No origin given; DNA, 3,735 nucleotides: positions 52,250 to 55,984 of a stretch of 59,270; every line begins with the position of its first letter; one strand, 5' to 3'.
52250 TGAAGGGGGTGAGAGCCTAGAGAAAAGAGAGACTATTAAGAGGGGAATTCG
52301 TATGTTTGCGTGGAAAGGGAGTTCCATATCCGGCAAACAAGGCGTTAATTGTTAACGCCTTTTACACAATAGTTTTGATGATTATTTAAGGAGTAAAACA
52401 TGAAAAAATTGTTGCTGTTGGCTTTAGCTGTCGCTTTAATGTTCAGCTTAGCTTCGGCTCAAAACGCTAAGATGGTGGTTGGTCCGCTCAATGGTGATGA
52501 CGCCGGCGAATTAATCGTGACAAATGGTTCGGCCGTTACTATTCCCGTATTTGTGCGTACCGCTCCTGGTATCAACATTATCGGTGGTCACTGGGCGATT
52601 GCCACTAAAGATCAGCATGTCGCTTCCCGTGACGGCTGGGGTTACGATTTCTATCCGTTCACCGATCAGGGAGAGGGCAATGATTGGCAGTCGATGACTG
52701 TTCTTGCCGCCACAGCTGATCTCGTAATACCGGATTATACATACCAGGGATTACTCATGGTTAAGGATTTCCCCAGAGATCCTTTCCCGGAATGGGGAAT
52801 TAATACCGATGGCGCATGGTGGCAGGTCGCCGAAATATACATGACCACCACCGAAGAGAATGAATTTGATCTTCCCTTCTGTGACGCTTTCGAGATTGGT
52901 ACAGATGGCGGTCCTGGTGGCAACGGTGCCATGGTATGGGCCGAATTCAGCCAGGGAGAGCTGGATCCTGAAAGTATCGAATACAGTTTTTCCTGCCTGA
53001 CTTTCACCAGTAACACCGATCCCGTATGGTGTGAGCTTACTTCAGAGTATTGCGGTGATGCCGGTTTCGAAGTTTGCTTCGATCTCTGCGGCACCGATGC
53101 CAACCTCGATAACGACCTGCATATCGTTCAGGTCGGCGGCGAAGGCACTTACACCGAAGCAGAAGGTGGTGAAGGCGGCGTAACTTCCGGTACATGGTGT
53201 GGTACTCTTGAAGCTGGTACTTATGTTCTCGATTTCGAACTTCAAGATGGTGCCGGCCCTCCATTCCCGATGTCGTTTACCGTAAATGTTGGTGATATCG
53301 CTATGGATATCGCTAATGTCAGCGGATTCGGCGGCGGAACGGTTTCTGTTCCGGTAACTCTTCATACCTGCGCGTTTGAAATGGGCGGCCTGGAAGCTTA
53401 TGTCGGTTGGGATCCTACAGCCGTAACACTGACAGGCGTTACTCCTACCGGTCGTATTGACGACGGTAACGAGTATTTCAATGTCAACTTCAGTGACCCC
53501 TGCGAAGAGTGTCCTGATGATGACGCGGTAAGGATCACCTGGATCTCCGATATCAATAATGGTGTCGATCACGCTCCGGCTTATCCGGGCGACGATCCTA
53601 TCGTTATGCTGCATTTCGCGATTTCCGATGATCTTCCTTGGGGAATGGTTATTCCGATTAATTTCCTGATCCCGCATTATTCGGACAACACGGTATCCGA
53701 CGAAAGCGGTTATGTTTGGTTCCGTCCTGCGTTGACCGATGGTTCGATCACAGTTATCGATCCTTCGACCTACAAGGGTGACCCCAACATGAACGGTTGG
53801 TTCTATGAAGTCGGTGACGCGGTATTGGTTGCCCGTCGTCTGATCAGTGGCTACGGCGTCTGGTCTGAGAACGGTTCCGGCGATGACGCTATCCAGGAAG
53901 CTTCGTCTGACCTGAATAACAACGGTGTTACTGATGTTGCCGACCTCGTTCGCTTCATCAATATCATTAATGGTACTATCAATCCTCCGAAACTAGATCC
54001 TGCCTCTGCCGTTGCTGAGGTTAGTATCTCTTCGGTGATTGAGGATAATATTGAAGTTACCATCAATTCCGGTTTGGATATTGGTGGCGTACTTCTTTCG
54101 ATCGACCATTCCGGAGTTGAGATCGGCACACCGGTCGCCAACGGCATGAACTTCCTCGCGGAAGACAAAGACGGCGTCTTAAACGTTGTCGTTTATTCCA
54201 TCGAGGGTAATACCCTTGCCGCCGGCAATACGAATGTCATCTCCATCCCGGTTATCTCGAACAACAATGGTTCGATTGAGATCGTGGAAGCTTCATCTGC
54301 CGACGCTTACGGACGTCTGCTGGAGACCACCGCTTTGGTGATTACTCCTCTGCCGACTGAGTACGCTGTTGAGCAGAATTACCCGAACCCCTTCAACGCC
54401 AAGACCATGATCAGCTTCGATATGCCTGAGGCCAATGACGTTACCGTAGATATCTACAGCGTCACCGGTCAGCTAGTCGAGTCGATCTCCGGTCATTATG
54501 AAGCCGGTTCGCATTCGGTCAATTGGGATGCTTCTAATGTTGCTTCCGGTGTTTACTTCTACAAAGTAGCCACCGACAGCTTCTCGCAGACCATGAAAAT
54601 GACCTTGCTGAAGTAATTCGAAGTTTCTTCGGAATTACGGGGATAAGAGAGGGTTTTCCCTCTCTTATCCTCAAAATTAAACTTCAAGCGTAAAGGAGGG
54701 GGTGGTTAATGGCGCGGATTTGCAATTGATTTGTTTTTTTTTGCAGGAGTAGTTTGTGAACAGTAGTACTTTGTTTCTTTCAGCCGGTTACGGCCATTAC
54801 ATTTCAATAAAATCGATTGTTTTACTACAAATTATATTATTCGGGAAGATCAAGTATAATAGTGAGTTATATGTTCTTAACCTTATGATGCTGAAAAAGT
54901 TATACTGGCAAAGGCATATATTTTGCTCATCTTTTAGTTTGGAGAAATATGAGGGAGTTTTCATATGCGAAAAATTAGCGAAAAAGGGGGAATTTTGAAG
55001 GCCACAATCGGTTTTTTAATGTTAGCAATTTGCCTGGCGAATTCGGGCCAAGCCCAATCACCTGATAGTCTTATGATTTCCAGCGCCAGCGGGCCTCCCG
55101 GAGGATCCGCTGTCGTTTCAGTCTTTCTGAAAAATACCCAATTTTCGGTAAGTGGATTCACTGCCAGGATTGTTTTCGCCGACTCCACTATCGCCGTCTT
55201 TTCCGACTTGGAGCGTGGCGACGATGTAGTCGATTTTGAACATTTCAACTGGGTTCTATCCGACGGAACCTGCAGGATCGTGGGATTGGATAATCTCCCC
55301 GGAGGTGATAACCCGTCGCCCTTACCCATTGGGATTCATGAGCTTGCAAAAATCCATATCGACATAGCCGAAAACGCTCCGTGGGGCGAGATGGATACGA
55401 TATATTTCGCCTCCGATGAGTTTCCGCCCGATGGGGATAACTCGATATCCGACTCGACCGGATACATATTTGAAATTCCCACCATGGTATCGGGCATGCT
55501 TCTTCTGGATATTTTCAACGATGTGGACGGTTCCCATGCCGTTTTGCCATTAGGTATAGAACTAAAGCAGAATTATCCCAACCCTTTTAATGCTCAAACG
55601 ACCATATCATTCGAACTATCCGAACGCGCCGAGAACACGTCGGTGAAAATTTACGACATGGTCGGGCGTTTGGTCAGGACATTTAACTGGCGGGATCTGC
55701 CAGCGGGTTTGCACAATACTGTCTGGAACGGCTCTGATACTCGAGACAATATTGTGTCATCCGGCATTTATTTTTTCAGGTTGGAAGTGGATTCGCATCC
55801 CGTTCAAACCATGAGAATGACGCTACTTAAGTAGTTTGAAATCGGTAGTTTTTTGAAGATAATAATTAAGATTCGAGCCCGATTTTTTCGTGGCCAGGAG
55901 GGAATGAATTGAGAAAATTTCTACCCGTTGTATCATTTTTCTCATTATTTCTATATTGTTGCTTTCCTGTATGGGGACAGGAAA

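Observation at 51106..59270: Co-directional cluster of secreted proteins built only from cohesin-like and dockerin-like modules and exported by T9SS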

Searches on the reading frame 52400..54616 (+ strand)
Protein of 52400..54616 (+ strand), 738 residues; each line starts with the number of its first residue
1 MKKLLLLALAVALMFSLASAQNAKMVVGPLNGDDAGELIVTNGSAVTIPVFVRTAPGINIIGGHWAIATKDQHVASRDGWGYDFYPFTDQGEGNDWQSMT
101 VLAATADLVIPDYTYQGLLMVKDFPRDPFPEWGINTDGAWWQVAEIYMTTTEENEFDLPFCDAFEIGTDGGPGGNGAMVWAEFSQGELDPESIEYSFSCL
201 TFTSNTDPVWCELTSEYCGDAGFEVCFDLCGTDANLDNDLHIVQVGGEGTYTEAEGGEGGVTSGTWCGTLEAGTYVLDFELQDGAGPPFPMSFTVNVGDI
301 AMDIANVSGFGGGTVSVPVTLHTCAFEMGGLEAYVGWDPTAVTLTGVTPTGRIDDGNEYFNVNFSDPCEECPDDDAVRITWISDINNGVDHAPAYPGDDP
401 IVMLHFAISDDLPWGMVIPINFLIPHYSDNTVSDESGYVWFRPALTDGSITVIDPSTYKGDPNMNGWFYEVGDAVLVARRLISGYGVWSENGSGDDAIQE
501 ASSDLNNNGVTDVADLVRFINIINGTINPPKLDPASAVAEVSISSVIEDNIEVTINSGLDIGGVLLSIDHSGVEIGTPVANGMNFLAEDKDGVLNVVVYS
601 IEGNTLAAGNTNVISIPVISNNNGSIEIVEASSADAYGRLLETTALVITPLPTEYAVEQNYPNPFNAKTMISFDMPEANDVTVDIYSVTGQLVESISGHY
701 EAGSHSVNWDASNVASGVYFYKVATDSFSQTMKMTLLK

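Call 3: search_protein_families(library=pfam, proteins=[window:52400-54616:+], max_evalue=1)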
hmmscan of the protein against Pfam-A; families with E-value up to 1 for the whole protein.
window:52400-54616:+ (738 aa): 5 families
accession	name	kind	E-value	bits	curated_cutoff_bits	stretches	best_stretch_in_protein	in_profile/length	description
PF18962.6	Por_Secre_tail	-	2.9e-12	47.1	27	1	661-734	2-73/75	Secretion system C-terminal sorting domain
PF13860.13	FlgD_ig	-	1.9e-06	28.2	27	1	671-726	12-76/79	FlgD Ig-like domain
PF00963.24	Cohesin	-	0.00021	21.9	24.1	1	301-451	2-138/139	Cohesin domain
PF13585.12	CHU_C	-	0.04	14.5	27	1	677-727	25-75/86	CHU_C Type IX secretion signal domain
PF00404.24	Dockerin_1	-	0.069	13.8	22.9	1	473-524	14-57/57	Dockerin type I domain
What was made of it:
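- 52400..54616 (+): g2: signal peptide, unknown N-terminal module (aa 22-200), Ig (205-295), cohesin (296-452), dockerin (455-526), third cohesin-like module (535-648) and T9SS type A CTD (651-738). Por_Secre_tail 47 bits, Cohesin 21.9 bits, Dockerin 13.8 bits (call 3).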

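Call 4: search_protein_families(library=ncbifam, proteins=[window:52400-54616:+], max_evalue=1)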
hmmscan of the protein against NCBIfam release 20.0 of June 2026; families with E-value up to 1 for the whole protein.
window:52400-54616:+ (738 aa): 6 families
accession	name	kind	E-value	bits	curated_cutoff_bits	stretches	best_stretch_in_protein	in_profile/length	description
TIGR04183.1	Por_Secre_tail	domain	1.2e-12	47.6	23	1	661-734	2-69/72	T9SS type A sorting domain-containing protein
NF052323.1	T9SSA_dep_M6i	equivalog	9.8e-10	37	600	1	660-727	960-1028/1043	T9SS-dependent M6-like inactivated metalloprotease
NF038113.1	T9SSA_dep_M36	equivalog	1.8e-08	33.1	885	1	658-734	793-866/869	T9SS-dependent M36 family metallopeptidase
NF033707.1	T9SS_sortase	equivalog_domain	5.3e-08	31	420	1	659-730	1000-1082/1095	type IX secretion system sortase PorU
NF005176.1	PRK06655.1-1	equivalog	0.0005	20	230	1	674-734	92-158/197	flagellar hook assembly protein FlgD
NF050142.1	PG1828_fam_lipo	equivalog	0.56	11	50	0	1-24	1-23/59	PG1828 family lipoprotein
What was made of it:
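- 52400..54616 (+): TIGR04183 47.6 bits (call 4).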

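Call 32: find_homologous_proteins(query=window:52400-54616:+, max_evalue=0.001)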
Query window:52400-54616:+ (738 aa): 91 proteins with E <= 0.001 among 8000 candidates.
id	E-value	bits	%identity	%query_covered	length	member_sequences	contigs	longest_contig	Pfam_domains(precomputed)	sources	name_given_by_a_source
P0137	0.0e+0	1264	76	100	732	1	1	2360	PF18962.8,PF13860.13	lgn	-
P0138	0.0e+0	1256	76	100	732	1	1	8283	PF18962.8,PF13860.13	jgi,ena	-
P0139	0.0e+0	1195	72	100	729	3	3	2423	PF18962.8,PF13860.13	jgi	jgi:hypothetical protein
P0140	0.0e+0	1169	73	100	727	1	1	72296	PF00963.25,PF18962.8,PF13860.13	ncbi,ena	-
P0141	0.0e+0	1165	71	100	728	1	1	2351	PF00963.25,PF18962.8,PF13860.13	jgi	-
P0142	0.0e+0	1127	68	100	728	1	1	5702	PF00963.25,PF18962.8,PF13860.13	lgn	-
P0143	0.0e+0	1125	68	99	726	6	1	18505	PF18962.8,PF13860.13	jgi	jgi:hypothetical protein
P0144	0.0e+0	1096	68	99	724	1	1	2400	PF18962.8,PF13860.13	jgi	jgi:hypothetical protein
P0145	0.0e+0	1043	63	100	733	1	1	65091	PF00963.25,PF18962.8,PF13860.13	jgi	-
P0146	0.0e+0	1026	63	100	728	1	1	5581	PF18962.8,PF13860.13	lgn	-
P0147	4.3e-258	877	54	100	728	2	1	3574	PF18962.8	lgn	-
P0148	4.8e-258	877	52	100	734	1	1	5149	PF18962.8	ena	-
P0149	2.8e-257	874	54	100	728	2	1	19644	PF18962.8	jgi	jgi:hypothetical protein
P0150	5.1e-255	867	52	100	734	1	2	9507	PF18962.8,PF13860.13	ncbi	ncbi:MAG: T9SS type A sorting domain-containing protein [candidate division Zixibacteria bacterium]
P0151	2.1e-254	865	53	99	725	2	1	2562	PF18962.8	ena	-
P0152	5.6e-251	853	51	100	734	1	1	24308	PF18962.8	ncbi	-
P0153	4.4e-239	814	55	100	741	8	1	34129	PF18962.8,PF13860.13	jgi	jgi:hypothetical protein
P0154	3.2e-228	778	53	100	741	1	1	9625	PF18962.8,PF13860.13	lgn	-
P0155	4.6e-227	774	53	91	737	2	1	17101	PF18962.8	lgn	-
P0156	3.0e-224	765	50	100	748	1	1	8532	PF18962.8,PF13860.13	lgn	-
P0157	3.0e-224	765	50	99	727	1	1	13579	PF18962.8,PF13860.13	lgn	-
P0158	3.5e-223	761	52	91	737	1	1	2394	PF18962.8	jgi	jgi:hypothetical protein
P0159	6.9e-223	760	51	99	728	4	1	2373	PF18962.8,PF13860.13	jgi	jgi:hypothetical protein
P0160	2.7e-222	758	51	99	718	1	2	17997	PF18962.8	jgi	jgi:hypothetical protein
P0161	2.5e-221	755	51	99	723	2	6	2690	PF18962.8,PF13860.13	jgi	jgi:hypothetical protein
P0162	4.2e-220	751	52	92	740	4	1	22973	PF18962.8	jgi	-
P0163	1.3e-219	749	50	99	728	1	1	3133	PF18962.8,PF13860.13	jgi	jgi:hypothetical protein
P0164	5.0e-219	748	49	100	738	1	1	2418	PF18962.8,PF13860.13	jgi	jgi:hypothetical protein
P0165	1.7e-218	746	50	99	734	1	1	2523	PF18962.8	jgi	jgi:hypothetical protein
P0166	5.4e-218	744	52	91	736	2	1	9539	PF18962.8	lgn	-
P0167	1.1e-217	743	50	98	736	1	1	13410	PF18962.8,PF13860.13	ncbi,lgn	-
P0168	2.4e-217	742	59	77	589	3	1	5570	PF18962.8,PF13860.13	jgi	-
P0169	2.3e-216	739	49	100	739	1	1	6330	PF18962.8,PF13860.13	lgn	-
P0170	1.4e-215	736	50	99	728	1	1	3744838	PF18962.8,PF13860.13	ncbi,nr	ncbi:MAG: T9SS type A sorting domain-containing protein [Candidatus Zixiibacteriota bacterium]|nr:MA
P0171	1.2e-214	733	51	91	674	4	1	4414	PF18962.8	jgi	jgi:hypothetical protein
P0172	1.6e-214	733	53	87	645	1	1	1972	PF18962.8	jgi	jgi:hypothetical protein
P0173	7.2e-214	730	50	100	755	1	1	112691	PF18962.8,PF13860.13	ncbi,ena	-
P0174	3.5e-213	728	50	99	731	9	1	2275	PF18962.8,PF13860.13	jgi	jgi:hypothetical protein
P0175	5.8e-213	727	50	100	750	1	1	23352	PF18962.8,PF13860.13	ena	-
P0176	6.5e-212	724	49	99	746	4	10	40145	PF18962.8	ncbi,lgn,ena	-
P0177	1.6e-211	723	48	100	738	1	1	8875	PF18962.8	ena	-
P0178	2.4e-211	722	52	91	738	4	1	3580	PF18962.8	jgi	jgi:hypothetical protein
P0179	3.9e-210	718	50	100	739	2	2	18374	PF18962.8,PF13860.13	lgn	-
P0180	8.0e-210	717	49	100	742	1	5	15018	PF18962.8,PF13860.13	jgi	jgi:hypothetical protein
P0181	2.3e-206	706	48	100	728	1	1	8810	PF18962.8,PF13860.13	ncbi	-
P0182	3.1e-202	692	50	100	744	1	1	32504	PF18962.8,PF13860.13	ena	-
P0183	5.5e-194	665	47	98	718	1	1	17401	PF18962.8,PF13860.13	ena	-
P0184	2.0e-192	660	53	79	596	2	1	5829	PF18962.8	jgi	jgi:hypothetical protein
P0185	8.5e-182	624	62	60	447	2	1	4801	PF18962.8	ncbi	-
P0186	4.8e-175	602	58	59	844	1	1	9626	PF18962.8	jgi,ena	-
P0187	1.3e-172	594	47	100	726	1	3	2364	PF18962.8,PF13860.13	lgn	-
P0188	9.8e-168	578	51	70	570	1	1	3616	PF18962.8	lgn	-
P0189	1.2e-167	578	42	100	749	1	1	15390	PF18962.8,PF13860.13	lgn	-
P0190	1.6e-167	577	47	91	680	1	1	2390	PF18962.8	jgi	-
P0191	3.6e-165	569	44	100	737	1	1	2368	PF18962.8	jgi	-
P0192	5.3e-163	562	44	100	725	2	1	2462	PF18962.8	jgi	-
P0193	8.4e-160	552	44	87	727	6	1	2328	PF18962.8,PF13860.13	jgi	jgi:hypothetical protein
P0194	2.9e-158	547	44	100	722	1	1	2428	PF18962.8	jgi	-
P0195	2.0e-156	541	50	70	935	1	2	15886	PF18962.8,PF13088.13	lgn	-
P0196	3.0e-154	533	51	73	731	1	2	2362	PF00963.25,PF18962.8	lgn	-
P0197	3.3e-154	533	45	87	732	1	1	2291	PF18962.8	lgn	-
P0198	6.4e-143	496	42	100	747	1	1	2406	PF18962.8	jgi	jgi:hypothetical protein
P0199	9.3e-136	472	42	100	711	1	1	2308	PF18962.8,PF13860.13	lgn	-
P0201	4.3e-118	414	38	100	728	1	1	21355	PF18962.8,PF13860.13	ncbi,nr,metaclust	ncbi:MAG: hypothetical protein A2W25_00495 [candidate division Zixibacteria bacterium RBG_16_53_22]|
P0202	5.6e-115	403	39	100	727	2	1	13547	PF18962.8,PF13860.13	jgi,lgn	-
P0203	2.5e-113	398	40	100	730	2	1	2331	PF18962.8,PF13860.13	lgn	-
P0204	2.9e-112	395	38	100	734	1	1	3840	PF18962.8,PF13860.13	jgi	jgi:hypothetical protein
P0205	2.1e-111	392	38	100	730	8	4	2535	PF18962.8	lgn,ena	-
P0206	6.9e-110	387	39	100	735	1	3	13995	PF18962.8,PF13860.13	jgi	jgi:hypothetical protein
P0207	3.9e-109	384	38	100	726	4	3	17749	PF18962.8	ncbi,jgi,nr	ncbi:MAG TPA: hypothetical protein DEO84_07675 [candidate division Zixibacteria bacterium]|nr:hypoth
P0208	1.6e-107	379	37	100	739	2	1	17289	PF18962.8,PF13860.13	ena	-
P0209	2.0e-107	379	39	100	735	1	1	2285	PF18962.8,PF13860.13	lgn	-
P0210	1.6e-102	362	37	100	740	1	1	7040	PF18962.8,PF13860.13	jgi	jgi:hypothetical protein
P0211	5.3e-99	351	37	96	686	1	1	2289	PF18962.8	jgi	-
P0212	3.6e-62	229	35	71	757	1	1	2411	PF18962.8,PF13860.13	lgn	-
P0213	1.2e-17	82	50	12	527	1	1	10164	PF18962.8,PF10099.15,PF13860.13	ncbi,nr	ncbi:MAG: T9SS type A sorting domain-containing protein [candidate division Zixibacteria bacterium]|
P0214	2.9e-17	80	46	12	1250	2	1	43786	PF00932.26,PF18962.8,PF14292.13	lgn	-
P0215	1.6e-15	75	48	12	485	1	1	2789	PF01011.29,PF13360.14,PF13585.13,PF25292.1,PF18962.8,PF20067.6,PF13570.14,PF25293.2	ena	-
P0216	6.4e-14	69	47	11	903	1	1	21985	PF00246.30,PF20773.6,PF18962.8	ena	-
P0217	3.2e-13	67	42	12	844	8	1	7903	PF18962.8,PF13860.13,PF01483.28,PF00082.28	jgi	jgi:subtilisin-like proprotein convertase family protein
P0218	5.2e-13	66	44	12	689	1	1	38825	PF18962.8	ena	-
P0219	2.5e-12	64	38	12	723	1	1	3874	PF18962.8,PF02333.21,PF00041.28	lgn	-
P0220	3.1e-12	64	38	12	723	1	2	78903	PF18962.8,PF02333.21,PF00041.28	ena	-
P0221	1.2e-10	59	38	14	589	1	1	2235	PF18962.8,PF13860.13,PF01436.28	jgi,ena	jgi:hypothetical protein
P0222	2.4e-10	58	42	12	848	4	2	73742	PF13205.13,PF18962.8,PF01510.31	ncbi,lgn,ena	-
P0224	4.5e-9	53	38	12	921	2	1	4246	PF13360.14,PF18962.8,PF06739.18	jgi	-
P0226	2.4e-5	41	33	12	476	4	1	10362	PF18962.8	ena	-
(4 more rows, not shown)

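Call 37: search_solved_structures(query=A3, max_evalue=1)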
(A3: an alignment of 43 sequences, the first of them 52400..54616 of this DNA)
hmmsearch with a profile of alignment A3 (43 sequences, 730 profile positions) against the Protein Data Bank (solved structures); distinct sequences matched with E-value up to 1: 11.
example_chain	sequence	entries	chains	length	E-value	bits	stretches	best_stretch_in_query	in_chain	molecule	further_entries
6kg8_A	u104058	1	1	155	0.0026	19.5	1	286-356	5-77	Probably cellulosomal scaffolding protein, secreted cellulose-binding and cohesin domain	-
6kgc_A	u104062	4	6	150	0.0036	19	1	286-356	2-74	Probably cellulosomal scaffolding protein, secreted cellulose-binding and cohesin domain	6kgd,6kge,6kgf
8glj_D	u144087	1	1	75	0.006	18.3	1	653-726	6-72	Por secretion system C-terminal sorting domain-containing protein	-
3kcp_A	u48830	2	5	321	0.0062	18.2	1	286-344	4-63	Cellulosomal-scaffolding protein A | Cellulosome anchoring protein cohesin region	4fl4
3ul4_A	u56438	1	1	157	0.0095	17.6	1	288-446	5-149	Cellulosome-anchoring protein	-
6e6b_A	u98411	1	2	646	0.011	17.4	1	159-291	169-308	Protocadherin gamma B4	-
5nrk_A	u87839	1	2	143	0.024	16.3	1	291-341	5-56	Endoglucanase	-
5nrm_A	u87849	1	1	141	0.03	16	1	291-341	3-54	Endoglucanase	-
1aoh_A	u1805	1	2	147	0.1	14.2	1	289-344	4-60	Cellulosomal-scaffolding protein A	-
3k2m_C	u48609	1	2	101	0.3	12.7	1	699-720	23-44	Monobody HA4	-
6za2_A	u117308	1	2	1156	0.58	11.7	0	666-719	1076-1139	Por secretion system protein porU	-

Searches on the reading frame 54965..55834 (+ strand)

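Call 3: search_protein_families(library=pfam, proteins=[window:54965-55834:+], max_evalue=1)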
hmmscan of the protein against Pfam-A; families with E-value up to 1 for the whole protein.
window:54965-55834:+ (289 aa): 3 families
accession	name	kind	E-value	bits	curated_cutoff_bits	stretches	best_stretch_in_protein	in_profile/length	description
PF13860.13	FlgD_ig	-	1.1e-11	44.9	27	1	209-275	7-75/79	FlgD Ig-like domain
PF18962.6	Por_Secre_tail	-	3.5e-08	34.1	27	1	204-277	2-66/75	Secretion system C-terminal sorting domain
PF13585.12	CHU_C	-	1.9e-05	25.1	27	1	218-277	22-74/86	CHU_C Type IX secretion signal domain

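Call 4: search_protein_families(library=ncbifam, proteins=[window:54965-55834:+], max_evalue=1)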
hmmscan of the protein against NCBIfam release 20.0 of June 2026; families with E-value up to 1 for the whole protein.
window:54965-55834:+ (289 aa): 11 families
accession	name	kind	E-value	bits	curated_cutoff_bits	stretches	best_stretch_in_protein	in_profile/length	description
NF033707.1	T9SS_sortase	equivalog_domain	3.6e-11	41.5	420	1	198-279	996-1081/1095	type IX secretion system sortase PorU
TIGR04183.1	Por_Secre_tail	domain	3.3e-08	33.4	23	1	204-278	2-63/72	T9SS type A sorting domain-containing protein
NF005176.1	PRK06655.1-1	equivalog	7.3e-08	32.6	230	1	210-276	84-150/197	flagellar hook assembly protein FlgD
NF052323.1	T9SSA_dep_M6i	equivalog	1.5e-06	26.5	600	1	203-278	960-1029/1043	T9SS-dependent M6-like inactivated metalloprotease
NF052228.1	T9SS_PorZ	equivalog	9.9e-06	24.2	260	1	204-270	676-737/757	type IX secretion system anionic LPS delivery protein PorZ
NF009276.0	PRK12633.1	equivalog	2e-05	24.4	383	1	210-278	116-187/234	flagellar basal body rod modification protein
NF038113.1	T9SSA_dep_M36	equivalog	8.1e-05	21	885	1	201-241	793-832/869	T9SS-dependent M36 family metallopeptidase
NF009453.0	PRK12813.1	equivalog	0.00034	20.2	264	1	197-275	97-173/223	flagellar basal body rod modification protein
NF053608.1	Lsa66_OmpA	equivalog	0.0005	18.6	700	1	223-274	177-227/581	fibronectin-binding adhesin Lsa66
NF009452.0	PRK12812.1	equivalog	0.0012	18.1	258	1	219-272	146-203/289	flagellar basal body rod modification protein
TIGR04131.1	Bac_Flav_CTERM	domain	0.01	16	35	1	205-287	9-83/85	T9SS type B sorting domain-containing protein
